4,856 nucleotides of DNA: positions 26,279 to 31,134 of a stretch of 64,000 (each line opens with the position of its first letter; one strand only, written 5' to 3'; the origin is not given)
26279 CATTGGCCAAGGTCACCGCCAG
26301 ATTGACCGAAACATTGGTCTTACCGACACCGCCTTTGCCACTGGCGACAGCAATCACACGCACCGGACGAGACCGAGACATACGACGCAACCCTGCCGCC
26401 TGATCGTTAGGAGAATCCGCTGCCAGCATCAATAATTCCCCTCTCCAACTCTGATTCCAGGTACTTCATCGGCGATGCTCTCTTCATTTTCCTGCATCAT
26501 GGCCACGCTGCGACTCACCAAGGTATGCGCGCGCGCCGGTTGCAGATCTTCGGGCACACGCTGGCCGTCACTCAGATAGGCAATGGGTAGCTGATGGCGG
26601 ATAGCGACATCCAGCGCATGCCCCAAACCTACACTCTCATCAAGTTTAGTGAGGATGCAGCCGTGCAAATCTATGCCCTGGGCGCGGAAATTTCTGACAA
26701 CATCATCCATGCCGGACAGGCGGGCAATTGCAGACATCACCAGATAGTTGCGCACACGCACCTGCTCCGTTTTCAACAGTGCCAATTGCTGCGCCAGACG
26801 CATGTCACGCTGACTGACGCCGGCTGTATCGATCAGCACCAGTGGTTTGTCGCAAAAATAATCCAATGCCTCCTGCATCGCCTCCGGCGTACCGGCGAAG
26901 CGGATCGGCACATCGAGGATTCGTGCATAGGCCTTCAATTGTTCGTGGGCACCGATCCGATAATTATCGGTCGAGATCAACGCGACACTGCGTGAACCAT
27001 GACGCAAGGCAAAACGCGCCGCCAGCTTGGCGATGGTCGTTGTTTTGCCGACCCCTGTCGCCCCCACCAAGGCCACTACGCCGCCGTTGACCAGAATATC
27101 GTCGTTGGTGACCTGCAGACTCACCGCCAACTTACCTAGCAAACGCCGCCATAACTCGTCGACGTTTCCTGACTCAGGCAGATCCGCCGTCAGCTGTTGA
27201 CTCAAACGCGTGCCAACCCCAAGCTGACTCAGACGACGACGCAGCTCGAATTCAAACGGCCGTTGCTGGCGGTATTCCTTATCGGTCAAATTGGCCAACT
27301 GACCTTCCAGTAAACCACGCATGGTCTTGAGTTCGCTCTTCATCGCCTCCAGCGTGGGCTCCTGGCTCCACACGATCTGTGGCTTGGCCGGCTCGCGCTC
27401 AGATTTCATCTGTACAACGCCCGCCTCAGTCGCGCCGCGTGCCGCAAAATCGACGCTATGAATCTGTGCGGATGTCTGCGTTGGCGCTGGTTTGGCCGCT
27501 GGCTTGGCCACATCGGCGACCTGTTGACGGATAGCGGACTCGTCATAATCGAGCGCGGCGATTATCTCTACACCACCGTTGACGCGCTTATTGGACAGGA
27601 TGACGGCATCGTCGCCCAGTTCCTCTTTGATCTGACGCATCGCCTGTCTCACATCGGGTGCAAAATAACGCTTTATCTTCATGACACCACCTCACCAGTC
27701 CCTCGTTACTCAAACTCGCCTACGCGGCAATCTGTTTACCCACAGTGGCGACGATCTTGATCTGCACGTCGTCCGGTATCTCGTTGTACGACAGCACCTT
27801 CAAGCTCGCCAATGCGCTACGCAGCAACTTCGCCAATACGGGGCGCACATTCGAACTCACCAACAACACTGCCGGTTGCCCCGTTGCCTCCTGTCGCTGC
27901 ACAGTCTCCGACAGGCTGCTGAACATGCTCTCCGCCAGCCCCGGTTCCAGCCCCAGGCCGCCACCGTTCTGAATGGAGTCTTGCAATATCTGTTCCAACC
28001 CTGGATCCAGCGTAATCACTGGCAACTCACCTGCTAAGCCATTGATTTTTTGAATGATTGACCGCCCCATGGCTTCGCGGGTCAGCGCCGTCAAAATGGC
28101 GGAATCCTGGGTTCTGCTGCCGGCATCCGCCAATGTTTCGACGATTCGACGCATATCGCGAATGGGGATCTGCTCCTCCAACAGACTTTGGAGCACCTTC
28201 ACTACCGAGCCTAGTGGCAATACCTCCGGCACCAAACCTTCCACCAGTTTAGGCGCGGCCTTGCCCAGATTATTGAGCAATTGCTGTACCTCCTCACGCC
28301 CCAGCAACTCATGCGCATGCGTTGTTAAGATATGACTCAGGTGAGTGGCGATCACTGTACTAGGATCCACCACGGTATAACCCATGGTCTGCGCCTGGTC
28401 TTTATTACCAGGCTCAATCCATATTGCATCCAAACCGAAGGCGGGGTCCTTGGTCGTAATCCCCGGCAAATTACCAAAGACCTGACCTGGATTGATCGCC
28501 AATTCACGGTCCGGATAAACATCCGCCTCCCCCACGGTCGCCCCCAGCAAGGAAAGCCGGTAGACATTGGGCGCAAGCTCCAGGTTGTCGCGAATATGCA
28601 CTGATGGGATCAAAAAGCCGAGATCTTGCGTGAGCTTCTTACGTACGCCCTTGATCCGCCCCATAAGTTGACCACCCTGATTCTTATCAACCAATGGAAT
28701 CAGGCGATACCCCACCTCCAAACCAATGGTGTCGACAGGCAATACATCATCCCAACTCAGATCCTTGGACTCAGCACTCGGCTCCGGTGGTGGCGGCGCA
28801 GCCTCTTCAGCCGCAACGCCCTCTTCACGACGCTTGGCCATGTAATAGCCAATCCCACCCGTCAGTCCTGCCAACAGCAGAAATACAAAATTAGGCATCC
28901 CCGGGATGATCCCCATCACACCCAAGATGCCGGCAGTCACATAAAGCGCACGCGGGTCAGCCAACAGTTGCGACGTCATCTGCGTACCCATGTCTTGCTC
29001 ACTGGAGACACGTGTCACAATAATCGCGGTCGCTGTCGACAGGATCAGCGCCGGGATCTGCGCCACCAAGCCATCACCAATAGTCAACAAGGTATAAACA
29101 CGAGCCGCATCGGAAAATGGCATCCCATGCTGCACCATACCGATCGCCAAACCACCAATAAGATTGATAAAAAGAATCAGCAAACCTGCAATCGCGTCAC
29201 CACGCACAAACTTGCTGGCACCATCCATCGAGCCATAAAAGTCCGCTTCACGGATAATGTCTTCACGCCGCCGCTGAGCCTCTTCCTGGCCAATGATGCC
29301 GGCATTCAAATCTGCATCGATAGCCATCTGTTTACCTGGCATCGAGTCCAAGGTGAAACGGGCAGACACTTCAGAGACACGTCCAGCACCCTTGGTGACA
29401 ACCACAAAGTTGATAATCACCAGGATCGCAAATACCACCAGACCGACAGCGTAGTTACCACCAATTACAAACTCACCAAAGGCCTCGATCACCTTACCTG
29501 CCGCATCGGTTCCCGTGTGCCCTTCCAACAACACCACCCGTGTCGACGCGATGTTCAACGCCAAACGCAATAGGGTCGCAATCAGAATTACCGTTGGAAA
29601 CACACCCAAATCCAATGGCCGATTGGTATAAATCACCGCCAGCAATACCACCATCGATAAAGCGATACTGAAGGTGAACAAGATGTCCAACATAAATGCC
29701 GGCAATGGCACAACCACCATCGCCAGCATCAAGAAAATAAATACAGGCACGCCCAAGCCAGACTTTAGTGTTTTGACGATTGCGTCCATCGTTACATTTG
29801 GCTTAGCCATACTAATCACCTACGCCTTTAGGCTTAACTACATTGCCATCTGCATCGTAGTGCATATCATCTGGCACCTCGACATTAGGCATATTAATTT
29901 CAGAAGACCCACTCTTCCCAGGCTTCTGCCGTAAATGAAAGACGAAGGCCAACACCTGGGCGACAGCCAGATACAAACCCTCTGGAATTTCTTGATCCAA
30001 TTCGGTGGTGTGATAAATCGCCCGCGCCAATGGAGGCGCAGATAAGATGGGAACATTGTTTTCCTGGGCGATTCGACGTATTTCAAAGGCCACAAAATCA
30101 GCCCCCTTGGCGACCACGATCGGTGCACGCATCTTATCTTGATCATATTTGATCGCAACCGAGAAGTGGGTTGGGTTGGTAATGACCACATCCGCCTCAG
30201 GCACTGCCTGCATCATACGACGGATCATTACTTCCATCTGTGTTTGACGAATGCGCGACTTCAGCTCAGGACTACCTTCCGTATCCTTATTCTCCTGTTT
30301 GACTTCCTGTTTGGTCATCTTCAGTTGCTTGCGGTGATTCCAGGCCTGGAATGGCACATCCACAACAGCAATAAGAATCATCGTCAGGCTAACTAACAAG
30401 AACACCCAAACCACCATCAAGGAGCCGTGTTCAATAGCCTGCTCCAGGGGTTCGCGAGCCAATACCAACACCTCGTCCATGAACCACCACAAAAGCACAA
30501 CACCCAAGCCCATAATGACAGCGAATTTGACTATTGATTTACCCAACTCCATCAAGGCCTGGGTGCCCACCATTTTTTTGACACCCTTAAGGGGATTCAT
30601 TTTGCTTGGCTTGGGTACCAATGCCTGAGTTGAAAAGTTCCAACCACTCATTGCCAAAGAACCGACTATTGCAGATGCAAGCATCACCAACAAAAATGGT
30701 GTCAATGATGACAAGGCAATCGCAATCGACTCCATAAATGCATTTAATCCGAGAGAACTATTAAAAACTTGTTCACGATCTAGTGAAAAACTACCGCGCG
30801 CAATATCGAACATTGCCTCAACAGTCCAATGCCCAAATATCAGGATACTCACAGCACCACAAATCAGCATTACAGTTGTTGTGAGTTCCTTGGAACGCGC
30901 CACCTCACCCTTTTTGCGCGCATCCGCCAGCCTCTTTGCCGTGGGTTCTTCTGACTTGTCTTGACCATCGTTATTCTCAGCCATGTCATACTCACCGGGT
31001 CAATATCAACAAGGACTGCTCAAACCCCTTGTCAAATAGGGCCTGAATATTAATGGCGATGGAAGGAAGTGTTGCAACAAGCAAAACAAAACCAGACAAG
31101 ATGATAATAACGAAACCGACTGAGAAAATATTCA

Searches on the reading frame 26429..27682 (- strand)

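Call 7: search_protein_families(library=pfam, proteins=[window:26429-27682:-], max_evalue=0.00001)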
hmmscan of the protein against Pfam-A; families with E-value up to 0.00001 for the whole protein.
window:26429-27682:- (417 aa): 2 families
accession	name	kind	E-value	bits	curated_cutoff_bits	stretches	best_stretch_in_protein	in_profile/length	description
PF00448.28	SRP54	-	4.8e-40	137.7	22.7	1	202-391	3-193/196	SRP54-type protein, GTPase domain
PF13401.12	AAA_22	-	4.4e-06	27.5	27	0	200-276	5-78/130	AAA domain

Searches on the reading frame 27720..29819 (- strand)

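Call 7: search_protein_families(library=pfam, proteins=[window:27720-29819:-], max_evalue=0.00001)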
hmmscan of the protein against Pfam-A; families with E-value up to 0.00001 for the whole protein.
window:27720-29819:- (699 aa): 1 family
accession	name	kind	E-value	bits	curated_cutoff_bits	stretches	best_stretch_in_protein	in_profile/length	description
PF00771.25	FHIPEP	-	5.7e-275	914.4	29.1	1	31-685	1-656/657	FHIPEP family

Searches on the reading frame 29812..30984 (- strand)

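Call 7: search_protein_families(library=pfam, proteins=[window:29812-30984:-], max_evalue=0.00001)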
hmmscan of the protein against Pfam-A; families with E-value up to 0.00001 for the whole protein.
window:29812-30984:- (390 aa): 1 family
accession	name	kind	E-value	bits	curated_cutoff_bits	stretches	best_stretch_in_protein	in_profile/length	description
PF01312.24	Bac_export_2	-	9.7e-128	426.5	24.4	1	8-348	1-335/335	FlhB HrpN YscU SpaS Family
